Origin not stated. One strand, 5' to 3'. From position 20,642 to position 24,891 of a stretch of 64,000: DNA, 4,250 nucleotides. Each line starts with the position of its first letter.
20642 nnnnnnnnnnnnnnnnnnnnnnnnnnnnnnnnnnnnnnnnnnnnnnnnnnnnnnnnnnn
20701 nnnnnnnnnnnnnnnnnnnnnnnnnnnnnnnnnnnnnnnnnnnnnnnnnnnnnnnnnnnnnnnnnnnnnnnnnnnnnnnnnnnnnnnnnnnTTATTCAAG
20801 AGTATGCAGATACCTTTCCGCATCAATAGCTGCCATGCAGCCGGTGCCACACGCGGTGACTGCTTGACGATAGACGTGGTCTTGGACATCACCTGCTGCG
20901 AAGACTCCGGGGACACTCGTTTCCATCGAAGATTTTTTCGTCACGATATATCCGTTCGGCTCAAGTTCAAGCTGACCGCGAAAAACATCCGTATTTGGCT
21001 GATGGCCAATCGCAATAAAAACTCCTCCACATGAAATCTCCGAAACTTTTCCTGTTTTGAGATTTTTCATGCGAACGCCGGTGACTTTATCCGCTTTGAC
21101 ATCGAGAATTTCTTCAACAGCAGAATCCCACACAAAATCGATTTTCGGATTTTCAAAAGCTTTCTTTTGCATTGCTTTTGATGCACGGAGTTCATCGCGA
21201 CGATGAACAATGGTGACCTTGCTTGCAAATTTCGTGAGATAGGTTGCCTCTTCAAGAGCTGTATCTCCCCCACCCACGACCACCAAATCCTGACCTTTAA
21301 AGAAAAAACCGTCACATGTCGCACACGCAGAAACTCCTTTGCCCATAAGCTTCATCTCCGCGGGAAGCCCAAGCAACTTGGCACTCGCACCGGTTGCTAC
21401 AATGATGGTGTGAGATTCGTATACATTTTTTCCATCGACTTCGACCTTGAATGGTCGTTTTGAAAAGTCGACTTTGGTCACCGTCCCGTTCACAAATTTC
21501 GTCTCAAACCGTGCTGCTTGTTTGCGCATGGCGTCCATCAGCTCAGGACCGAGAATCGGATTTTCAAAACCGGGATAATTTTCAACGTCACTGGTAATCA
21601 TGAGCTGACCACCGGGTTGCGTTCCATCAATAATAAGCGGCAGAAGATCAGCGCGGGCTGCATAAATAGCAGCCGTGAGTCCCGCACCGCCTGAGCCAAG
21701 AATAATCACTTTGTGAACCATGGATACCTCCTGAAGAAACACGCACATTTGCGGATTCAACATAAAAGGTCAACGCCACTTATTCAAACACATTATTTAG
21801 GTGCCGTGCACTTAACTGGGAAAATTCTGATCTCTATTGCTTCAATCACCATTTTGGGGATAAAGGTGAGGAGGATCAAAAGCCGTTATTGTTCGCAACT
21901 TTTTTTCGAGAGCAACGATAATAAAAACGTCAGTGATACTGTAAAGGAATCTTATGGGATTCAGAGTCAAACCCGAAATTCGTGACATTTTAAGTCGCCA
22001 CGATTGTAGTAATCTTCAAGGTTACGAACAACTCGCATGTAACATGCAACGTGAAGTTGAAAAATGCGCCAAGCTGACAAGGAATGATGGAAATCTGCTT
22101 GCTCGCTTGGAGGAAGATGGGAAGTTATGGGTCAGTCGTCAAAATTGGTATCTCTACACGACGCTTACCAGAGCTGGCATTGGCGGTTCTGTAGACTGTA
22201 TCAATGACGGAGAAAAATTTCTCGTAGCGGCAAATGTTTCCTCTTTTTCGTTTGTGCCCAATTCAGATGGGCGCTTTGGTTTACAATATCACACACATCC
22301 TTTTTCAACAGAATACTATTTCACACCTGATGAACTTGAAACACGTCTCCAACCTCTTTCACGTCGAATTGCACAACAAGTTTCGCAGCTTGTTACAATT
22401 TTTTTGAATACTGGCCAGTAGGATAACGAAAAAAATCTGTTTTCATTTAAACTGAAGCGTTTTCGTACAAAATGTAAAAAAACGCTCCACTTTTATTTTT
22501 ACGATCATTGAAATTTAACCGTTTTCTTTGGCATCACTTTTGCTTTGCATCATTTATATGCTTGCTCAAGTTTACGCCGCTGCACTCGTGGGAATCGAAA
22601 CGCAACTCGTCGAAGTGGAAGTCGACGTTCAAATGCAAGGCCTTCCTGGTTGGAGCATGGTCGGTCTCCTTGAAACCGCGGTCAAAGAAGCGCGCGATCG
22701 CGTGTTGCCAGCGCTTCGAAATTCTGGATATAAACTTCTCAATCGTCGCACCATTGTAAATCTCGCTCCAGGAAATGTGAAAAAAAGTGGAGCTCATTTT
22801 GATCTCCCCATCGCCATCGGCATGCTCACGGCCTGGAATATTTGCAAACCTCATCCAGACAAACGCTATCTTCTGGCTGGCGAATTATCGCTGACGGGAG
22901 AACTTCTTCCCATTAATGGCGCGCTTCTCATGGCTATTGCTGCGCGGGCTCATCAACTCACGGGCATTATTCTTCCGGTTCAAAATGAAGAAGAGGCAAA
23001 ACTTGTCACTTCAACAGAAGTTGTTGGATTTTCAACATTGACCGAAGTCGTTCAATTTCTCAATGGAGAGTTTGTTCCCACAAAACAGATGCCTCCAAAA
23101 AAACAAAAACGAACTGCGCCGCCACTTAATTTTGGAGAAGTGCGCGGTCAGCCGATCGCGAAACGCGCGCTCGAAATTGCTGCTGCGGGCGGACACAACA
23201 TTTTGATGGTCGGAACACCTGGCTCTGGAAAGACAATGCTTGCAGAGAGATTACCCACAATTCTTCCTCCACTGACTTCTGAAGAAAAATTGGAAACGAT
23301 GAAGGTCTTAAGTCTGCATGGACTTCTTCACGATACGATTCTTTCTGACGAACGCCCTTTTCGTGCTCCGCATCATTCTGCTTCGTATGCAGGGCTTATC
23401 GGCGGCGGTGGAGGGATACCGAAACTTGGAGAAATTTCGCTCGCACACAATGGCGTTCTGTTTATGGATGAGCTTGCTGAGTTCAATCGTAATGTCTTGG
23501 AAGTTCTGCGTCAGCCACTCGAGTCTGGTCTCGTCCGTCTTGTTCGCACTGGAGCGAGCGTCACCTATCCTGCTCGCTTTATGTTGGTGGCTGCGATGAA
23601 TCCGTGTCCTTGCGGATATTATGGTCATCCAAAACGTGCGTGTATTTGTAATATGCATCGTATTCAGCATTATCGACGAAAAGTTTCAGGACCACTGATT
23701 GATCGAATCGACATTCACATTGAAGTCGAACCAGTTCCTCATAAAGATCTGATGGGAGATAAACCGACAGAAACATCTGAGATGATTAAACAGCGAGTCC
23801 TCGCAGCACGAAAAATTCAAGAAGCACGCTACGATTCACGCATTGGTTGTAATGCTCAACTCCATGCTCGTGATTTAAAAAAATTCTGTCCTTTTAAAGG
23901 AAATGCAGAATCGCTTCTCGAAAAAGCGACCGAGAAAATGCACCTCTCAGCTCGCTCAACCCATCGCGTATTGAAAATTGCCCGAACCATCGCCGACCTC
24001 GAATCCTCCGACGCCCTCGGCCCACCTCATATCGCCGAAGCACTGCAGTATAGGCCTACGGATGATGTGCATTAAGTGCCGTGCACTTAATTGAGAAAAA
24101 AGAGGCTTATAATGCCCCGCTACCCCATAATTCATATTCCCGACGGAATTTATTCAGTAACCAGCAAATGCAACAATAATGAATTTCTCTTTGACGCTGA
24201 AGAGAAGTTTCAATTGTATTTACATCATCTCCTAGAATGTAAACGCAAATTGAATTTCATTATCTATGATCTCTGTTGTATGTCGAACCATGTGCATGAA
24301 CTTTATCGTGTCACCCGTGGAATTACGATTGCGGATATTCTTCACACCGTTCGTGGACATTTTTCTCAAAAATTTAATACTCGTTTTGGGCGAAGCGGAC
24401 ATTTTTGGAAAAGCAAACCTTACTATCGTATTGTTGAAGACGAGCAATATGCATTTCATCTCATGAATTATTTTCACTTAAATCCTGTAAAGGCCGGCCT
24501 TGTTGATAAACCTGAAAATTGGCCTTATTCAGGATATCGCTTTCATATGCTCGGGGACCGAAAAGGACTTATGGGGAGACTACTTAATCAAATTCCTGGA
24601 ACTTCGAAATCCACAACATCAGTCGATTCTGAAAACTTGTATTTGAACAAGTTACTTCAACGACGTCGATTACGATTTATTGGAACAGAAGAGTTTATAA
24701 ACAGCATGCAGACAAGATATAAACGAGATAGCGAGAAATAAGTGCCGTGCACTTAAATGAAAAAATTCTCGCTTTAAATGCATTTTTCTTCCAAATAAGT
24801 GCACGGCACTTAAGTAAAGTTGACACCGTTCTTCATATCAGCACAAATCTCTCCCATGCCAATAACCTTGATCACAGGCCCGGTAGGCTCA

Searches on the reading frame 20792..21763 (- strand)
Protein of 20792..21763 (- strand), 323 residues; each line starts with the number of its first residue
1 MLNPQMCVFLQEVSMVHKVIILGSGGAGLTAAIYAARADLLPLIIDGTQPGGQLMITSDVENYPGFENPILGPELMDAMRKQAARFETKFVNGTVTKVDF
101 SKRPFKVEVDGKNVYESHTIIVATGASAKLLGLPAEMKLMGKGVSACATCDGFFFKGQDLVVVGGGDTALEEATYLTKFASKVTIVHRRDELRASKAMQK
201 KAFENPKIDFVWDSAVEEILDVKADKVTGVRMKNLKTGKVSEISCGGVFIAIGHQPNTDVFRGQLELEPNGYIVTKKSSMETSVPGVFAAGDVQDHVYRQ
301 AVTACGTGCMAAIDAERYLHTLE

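Call 37: search_protein_families(library=pfam, proteins=[window:20792-21763:-], max_evalue=0.001)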
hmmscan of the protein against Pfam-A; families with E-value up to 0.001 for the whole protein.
window:20792-21763:- (323 aa): 9 families
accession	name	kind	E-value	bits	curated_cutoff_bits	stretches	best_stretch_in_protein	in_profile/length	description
PF07992.20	Pyr_redox_2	-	4.9e-56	190.7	26.1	1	18-308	2-291/291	Pyridine nucleotide-disulphide oxidoreductase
PF13738.12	Pyr_redox_3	-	2.8e-23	83.1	30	1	80-291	88-305/305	Pyridine nucleotide-disulphide oxidoreductase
PF00070.33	Pyr_redox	-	2.8e-19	69.8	22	1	160-233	2-80/82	Pyridine nucleotide-disulphide oxidoreductase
PF01266.30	DAO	-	2.7e-08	34.2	27.9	0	74-132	150-210/353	FAD dependent oxidoreductase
PF00890.30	FAD_binding_2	-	3.8e-08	33.4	20.4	1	19-54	2-38/414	FAD binding domain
PF03486.20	HI0933_like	-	1e-06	28.9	50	0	18-53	2-38/244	HI0933-like protein Rossmann domain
PF01134.28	GIDA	-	2.9e-05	23.7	22.1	0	18-40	1-23/391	Glucose inhibited division protein A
PF01946.23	Thi4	-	4.4e-05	23.3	26.2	0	15-46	16-48/235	Thi4 family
PF13434.12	Lys_Orn_oxgnase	-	0.00069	19.3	21.3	0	92-194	115-227/339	L-lysine 6-monooxygenase/L-ornithine 5-monooxygenase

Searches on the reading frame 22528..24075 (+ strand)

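Call 77: search_protein_families(library=pfam, proteins=[window:22528-24075:+], max_evalue=0.00001)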
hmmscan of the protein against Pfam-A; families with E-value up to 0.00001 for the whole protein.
window:22528-24075:+ (515 aa): 7 families
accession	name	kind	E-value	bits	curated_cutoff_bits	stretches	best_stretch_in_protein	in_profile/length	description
PF01078.27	Mg_chelatase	-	7.1e-91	303.6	20.3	1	202-406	2-205/207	Magnesium chelatase, subunit ChlI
PF13541.12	ChlI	-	5.2e-37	126.9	27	1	30-153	1-121/121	Subunit ChlI of Mg-chelatase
PF13335.12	Mg_chelatase_C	-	1.6e-32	112.4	26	1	415-509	2-94/94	Magnesium chelatase, subunit ChlI C-terminal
PF07728.20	AAA_5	-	2.2e-08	34.7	22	1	224-361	1-125/139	AAA domain (dynein-related subfamily)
PF00493.29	MCM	-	2.2e-07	30.7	23.3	0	301-365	115-178/224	MCM P-loop domain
PF00158.32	Sigma54_activat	-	4.7e-06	26.8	20.2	0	215-358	15-142/168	Sigma-54 interaction domain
PF05362.19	Lon_C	-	6.1e-06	26.4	21.1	0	21-160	43-179/205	Lon protease (S16) C-terminal proteolytic domain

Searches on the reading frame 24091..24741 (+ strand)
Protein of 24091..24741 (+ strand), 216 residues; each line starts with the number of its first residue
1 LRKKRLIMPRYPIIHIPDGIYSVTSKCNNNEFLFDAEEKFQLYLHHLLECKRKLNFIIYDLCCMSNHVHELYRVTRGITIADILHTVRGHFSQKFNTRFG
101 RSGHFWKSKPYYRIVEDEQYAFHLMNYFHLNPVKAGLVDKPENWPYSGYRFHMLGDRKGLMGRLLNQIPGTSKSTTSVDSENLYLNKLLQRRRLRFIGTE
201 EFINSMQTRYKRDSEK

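Call 77: search_protein_families(library=pfam, proteins=[window:24091-24741:+], max_evalue=0.00001)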
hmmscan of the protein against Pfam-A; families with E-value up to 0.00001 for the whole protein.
window:24091-24741:+ (216 aa): 1 family
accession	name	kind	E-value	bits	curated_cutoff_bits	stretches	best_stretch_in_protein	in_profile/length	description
PF01797.21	Y1_Tnp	-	1.2e-07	32.3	23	1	43-118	28-109/121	Transposase IS200 like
